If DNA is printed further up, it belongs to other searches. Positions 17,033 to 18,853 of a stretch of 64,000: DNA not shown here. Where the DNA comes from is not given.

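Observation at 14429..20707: Compact type IV pilus locus with divergent architecture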

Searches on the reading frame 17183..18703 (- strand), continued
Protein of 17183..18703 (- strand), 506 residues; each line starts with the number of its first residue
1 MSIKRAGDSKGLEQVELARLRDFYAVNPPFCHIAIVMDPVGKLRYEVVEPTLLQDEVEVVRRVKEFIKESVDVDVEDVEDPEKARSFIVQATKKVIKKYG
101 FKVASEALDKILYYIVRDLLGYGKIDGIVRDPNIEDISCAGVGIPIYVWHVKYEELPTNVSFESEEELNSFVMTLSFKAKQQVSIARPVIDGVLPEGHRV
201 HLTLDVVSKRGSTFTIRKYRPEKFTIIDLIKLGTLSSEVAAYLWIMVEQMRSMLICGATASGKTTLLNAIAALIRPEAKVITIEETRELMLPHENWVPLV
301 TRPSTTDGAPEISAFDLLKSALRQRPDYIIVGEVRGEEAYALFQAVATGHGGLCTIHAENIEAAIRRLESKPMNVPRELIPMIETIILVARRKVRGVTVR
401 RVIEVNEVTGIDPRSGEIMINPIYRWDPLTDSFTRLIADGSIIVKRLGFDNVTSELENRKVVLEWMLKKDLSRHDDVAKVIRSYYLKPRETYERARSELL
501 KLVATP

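Call 91: find_encoding_contigs(protein=P0044, flank=7000, max_places=1)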
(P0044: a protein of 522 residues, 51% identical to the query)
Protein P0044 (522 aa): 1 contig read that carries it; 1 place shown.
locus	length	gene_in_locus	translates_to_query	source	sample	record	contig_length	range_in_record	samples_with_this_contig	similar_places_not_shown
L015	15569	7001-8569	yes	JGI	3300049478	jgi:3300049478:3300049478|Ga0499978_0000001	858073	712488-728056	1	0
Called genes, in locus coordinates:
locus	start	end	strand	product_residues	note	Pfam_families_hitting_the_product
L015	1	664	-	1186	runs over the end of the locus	PF13191:AAA_16, PF13401:AAA_22 (weak), PF13424:TPR_12, PF17874:TPR_MalT (weak), PF13424:TPR_12, PF17874:TPR_MalT (weak), PF13424:TPR_12, PF06745:ATPase, +9 more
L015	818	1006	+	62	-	-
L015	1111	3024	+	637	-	PF00072:Response_reg, PF00989:PAS, PF13188:PAS_8, PF08447:PAS_3, PF08448:PAS_4, PF13426:PAS_9, PF08448:PAS_4, PF02518:HATPase_c, +1 more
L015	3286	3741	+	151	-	-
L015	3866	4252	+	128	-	-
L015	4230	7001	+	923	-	-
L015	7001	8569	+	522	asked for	PF00437:T2SSE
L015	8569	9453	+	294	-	PF00482:T2SSF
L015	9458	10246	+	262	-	PF00482:T2SSF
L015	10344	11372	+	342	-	PF18551:TackOD1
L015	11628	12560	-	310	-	PF02661:Fic, PF12728:HTH_17 (weak)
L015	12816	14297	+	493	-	PF00154:RecA_N (faint), PF13481:AAA_25, PF03796:DnaB_C (faint), PF06745:ATPase, PF23442:DUF7125, PF13481:AAA_25, PF06745:ATPase, PF23442:DUF7125, +9 more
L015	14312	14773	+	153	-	-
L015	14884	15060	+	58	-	-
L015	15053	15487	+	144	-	PF13581:HATPase_c_2, PF02518:HATPase_c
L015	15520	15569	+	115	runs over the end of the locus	-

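Call 92: find_encoding_contigs(protein=P0014, flank=7000, max_places=1)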
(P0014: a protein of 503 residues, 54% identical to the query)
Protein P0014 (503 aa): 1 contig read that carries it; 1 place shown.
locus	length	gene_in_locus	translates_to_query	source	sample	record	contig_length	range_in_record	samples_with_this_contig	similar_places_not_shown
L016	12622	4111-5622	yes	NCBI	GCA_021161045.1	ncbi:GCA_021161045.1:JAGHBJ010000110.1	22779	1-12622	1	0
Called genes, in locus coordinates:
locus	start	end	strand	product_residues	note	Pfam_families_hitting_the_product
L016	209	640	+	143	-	-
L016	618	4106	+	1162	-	-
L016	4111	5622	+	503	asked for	PF00437:T2SSE, PF27713:UCP018868 (weak)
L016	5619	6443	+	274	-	PF00482:T2SSF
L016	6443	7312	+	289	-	PF00482:T2SSF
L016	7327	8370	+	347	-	PF18551:TackOD1, PF01155:HypA (faint)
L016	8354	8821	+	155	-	PF02830:V4R (weak)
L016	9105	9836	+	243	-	PF02665:Nitrate_red_gam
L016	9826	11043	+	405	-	PF13187:Fer4_9 (faint), PF00037:Fer4 (faint), PF13183:Fer4_8, PF13237:Fer4_10 (faint), PF13484:Fer4_16 (faint), PF13534:Fer4_17, PF02754:CCG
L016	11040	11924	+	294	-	PF01040:UbiA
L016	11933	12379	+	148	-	PF01597:GCV_H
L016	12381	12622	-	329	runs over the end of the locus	PF01576:Myosin_tail_1 (weak), PF01841:Transglut_core (weak)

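Call 100: list_cluster_members(proteins=[P0023, P0042, P0058, P0002, P0004, P0037, P0116])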
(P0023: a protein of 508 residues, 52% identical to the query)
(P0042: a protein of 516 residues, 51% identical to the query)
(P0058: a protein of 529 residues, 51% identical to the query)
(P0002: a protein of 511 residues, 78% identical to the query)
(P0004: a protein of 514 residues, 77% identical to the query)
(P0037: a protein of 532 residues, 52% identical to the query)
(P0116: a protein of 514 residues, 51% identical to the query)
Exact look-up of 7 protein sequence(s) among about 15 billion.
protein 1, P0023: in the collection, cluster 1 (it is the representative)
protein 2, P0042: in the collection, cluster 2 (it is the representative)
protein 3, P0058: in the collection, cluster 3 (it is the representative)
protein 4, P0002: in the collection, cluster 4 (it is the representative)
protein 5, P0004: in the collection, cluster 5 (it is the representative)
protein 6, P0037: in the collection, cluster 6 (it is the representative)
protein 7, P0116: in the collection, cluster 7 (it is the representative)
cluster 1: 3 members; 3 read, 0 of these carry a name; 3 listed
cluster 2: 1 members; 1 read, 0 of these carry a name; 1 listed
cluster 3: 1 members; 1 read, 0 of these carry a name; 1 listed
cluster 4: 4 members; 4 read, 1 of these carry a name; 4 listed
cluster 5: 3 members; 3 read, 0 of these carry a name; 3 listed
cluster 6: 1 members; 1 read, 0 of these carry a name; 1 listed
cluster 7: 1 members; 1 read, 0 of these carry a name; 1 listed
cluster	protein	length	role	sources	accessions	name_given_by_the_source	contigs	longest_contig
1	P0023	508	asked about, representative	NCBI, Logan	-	-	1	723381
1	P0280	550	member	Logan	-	-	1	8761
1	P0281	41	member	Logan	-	-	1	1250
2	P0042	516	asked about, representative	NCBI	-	-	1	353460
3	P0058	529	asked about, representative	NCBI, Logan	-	-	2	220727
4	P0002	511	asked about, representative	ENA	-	-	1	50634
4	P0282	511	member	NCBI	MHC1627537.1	MAG: type II/IV secretion system ATPase subunit [Candidatus Nezhaarchaeales archaeon]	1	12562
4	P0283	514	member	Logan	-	-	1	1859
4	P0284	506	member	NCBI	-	-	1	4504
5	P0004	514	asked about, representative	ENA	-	-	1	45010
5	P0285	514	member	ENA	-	-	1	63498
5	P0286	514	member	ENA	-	-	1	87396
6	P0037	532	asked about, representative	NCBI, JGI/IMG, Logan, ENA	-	-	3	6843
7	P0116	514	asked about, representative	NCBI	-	-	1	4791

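Call 101: find_encoding_contigs(protein=P0286, flank=6000, max_places=1)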
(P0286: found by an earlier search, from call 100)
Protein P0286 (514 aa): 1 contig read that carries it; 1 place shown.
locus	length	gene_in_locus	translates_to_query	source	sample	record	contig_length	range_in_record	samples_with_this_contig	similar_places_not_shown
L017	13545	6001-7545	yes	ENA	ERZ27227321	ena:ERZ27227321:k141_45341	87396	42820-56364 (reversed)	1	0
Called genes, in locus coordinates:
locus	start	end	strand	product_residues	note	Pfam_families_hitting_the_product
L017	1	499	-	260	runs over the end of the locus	PF01978:TrmB, PF11495:TrmB_EBD_N (weak)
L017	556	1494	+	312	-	PF02463:SMC_N (faint), PF00005:ABC_tran, PF13304:AAA_21, PF13732:DrrA1-3_C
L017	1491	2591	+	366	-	PF12679:ABC2_membrane_2, PF12698:ABC2_membrane_3, PF01061:ABC2_membrane, PF12730:ABC2_membrane_4 (weak)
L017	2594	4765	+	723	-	PF05753:TRAP_beta (faint), PF07705:CARDB (faint), PF10633:NPCBM_assoc (faint)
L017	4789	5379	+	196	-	PF00827:Ribosomal_L15e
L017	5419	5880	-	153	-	-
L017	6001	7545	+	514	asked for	PF23990:PilB3_N (faint), PF00437:T2SSE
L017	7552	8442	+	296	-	PF00482:T2SSF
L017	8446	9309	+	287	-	PF00482:T2SSF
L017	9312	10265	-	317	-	PF18551:TackOD1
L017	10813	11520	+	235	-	PF00156:Pribosyltran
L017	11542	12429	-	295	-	PF01063:Aminotran_4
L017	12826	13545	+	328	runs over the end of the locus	PF08271:Zn_Ribbon_TF, PF00382:TFIIB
